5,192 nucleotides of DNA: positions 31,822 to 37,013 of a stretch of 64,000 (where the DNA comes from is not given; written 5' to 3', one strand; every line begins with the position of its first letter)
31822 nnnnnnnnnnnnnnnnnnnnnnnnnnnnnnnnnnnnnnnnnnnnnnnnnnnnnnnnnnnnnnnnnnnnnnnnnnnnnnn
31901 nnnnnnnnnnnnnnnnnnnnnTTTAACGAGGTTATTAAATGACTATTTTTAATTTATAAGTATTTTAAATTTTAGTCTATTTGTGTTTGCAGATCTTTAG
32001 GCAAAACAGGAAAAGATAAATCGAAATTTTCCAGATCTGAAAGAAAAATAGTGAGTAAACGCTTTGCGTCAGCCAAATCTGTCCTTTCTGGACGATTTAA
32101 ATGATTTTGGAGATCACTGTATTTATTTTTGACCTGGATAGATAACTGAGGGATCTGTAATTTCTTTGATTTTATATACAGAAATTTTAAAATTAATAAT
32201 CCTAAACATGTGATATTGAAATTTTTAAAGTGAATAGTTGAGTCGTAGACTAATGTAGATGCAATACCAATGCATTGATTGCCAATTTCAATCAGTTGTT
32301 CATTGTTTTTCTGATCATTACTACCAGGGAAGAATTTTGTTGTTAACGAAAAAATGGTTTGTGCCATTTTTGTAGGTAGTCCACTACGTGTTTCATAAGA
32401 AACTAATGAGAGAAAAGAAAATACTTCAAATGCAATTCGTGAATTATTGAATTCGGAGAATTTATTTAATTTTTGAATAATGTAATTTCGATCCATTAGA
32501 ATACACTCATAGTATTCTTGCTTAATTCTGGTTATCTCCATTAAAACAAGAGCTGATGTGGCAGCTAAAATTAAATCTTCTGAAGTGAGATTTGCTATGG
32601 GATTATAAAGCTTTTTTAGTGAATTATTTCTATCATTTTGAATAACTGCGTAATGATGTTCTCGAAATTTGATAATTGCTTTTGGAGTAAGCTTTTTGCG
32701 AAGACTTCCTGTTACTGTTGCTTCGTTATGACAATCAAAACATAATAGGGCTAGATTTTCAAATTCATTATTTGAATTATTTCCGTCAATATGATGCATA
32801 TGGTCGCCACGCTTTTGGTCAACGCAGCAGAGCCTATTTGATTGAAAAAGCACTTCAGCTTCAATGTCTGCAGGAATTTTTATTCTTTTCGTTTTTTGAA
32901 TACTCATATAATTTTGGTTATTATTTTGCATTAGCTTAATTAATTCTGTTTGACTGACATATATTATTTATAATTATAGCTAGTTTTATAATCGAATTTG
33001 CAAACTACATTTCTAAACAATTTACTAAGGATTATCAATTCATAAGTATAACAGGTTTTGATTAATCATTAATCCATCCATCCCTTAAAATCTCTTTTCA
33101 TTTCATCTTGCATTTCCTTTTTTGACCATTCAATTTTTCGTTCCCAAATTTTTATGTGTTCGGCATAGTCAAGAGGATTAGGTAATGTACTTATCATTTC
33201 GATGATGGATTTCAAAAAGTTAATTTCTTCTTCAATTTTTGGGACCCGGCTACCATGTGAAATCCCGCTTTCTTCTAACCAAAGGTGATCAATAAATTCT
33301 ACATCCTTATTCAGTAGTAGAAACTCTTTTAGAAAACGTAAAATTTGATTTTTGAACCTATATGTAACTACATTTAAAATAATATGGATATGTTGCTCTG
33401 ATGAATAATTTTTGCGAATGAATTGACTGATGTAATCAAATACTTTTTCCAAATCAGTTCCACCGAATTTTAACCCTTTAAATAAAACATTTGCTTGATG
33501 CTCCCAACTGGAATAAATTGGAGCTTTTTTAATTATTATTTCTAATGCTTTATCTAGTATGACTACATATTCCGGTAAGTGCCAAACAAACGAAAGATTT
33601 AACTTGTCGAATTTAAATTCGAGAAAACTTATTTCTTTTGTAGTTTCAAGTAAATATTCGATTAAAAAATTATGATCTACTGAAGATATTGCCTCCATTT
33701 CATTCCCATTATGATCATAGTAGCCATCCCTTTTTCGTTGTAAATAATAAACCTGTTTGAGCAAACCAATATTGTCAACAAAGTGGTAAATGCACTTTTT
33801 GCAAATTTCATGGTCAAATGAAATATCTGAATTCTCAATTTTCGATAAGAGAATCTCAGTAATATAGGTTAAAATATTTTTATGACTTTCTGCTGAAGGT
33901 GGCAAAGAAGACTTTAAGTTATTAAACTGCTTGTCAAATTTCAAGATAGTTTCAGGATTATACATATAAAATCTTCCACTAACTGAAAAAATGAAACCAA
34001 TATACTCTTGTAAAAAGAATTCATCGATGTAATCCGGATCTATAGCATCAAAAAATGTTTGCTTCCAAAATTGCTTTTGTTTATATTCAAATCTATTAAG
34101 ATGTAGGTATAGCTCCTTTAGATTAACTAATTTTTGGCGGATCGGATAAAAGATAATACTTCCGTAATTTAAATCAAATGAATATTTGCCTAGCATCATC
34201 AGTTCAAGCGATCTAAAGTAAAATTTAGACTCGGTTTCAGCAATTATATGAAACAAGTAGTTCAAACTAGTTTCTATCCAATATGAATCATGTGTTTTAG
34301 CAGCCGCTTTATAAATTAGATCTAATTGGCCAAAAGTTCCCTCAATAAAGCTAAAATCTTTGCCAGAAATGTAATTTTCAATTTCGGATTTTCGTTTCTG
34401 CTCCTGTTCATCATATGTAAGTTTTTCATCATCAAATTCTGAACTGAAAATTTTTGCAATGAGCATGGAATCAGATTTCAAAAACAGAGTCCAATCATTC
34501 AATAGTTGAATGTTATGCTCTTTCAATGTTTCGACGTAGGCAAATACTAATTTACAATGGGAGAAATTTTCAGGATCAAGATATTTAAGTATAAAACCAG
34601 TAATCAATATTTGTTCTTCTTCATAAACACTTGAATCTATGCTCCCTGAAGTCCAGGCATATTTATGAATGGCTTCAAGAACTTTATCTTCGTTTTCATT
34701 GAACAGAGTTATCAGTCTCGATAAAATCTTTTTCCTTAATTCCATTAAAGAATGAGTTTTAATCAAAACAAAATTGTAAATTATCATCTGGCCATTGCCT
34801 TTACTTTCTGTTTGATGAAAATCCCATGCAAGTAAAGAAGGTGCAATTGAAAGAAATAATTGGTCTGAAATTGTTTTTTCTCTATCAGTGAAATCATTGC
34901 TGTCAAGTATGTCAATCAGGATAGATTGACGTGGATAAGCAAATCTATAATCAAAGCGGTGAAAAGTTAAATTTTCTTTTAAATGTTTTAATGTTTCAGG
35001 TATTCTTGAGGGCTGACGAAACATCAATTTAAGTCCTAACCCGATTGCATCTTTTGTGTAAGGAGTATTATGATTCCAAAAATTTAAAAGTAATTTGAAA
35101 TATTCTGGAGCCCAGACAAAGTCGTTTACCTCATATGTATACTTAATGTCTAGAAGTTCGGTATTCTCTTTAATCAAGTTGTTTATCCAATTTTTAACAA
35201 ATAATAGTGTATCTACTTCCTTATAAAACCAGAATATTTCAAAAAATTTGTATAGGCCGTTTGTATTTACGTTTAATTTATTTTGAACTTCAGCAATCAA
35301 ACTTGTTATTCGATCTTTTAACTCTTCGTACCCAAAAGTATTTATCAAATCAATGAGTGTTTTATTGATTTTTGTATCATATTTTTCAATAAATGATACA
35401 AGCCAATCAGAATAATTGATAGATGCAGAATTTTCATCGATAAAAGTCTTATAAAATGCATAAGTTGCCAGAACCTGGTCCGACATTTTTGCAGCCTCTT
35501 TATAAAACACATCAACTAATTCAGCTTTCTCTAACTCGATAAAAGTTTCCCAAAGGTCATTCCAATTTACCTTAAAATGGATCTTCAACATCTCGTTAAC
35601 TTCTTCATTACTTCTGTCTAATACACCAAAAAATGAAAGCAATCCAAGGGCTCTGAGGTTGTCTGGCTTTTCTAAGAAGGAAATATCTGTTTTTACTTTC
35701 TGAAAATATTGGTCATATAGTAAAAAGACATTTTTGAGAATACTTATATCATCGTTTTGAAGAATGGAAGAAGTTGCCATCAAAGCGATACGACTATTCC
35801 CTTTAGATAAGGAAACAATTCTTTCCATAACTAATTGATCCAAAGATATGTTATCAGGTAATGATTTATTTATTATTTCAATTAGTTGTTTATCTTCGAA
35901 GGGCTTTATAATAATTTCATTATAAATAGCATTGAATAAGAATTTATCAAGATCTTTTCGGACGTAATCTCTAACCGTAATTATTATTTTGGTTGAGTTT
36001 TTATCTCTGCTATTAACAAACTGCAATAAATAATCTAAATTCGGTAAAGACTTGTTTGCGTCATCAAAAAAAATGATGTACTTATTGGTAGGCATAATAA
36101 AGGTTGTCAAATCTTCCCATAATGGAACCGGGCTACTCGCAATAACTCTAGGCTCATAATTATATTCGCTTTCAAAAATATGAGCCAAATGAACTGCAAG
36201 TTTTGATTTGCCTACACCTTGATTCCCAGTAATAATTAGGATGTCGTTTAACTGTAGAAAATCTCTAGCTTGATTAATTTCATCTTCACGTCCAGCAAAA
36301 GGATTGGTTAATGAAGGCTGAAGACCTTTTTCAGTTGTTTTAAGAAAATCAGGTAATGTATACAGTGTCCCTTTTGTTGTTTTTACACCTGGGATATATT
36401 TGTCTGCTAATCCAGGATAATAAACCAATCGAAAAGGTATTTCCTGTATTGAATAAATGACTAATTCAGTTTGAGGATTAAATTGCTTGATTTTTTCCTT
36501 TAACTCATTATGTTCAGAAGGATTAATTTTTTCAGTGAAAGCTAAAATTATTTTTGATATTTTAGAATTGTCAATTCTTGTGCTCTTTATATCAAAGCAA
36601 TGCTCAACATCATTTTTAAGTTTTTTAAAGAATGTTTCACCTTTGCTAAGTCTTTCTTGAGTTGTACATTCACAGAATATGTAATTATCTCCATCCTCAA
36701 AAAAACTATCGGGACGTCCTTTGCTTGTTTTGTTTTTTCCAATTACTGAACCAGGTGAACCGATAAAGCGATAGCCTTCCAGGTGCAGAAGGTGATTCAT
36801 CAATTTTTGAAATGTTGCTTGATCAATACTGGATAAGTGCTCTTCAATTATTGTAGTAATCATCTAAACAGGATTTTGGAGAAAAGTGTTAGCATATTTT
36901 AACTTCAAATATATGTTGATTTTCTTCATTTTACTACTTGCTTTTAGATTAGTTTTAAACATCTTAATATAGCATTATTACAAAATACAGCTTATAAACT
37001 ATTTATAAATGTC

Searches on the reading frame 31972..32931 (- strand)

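Call 77: search_protein_families(library=pfam, proteins=[window:31972-32931:-], max_evalue=0.01)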
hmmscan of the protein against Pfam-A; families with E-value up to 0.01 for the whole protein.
window:31972-32931:- (319 aa): 2 families
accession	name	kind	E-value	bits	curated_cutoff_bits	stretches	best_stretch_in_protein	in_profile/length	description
PF01844.29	HNH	-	0.00018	22.1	21.4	1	40-71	14-44/47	HNH endonuclease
PF13392.12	HNH_3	-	0.0073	16.4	24.8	0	46-63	22-39/46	HNH endonuclease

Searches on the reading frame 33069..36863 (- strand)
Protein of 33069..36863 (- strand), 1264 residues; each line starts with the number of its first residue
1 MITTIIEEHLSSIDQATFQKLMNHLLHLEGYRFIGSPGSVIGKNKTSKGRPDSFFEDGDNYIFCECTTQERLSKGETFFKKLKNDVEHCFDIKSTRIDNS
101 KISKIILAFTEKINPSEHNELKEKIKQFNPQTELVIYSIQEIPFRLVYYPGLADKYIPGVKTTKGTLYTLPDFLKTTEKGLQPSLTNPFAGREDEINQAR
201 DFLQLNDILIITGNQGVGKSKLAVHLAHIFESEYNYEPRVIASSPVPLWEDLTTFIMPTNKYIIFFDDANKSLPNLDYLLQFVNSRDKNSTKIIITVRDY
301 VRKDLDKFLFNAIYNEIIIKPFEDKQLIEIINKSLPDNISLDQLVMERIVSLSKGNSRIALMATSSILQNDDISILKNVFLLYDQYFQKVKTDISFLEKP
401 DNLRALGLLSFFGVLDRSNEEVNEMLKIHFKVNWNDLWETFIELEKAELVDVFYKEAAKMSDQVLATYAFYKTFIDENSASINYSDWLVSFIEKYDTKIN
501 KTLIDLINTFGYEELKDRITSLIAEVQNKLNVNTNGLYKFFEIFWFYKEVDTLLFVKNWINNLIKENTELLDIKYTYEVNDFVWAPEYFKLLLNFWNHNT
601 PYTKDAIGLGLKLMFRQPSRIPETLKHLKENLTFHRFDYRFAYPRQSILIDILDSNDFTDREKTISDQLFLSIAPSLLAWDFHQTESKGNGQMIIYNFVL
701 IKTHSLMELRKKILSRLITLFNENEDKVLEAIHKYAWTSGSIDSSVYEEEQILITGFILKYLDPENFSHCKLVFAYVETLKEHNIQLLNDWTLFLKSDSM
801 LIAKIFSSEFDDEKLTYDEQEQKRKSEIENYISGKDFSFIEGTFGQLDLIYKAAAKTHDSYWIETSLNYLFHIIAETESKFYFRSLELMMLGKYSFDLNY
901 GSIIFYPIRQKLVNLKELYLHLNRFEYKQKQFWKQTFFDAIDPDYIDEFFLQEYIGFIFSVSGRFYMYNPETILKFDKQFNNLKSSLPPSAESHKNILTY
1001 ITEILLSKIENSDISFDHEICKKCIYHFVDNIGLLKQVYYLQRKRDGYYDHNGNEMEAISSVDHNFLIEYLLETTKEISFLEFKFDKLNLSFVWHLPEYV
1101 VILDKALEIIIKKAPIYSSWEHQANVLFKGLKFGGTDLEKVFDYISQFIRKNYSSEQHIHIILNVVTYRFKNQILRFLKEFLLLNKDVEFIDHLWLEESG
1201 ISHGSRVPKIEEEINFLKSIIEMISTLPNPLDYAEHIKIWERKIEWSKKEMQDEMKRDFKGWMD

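Call 4: search_protein_families(library=pfam, proteins=[window:33069-36863:-])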
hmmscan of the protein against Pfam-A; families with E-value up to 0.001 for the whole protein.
window:33069-36863:- (1264 aa): 2 families
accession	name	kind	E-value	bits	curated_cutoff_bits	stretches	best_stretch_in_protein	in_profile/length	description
PF20720.3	nSTAND3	-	1.1e-11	45.1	27.2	1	195-306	6-119/155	Novel STAND NTPase 3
PF13191.12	AAA_16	-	0.00079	20.4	32.6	0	188-232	1-50/167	AAA ATPase domain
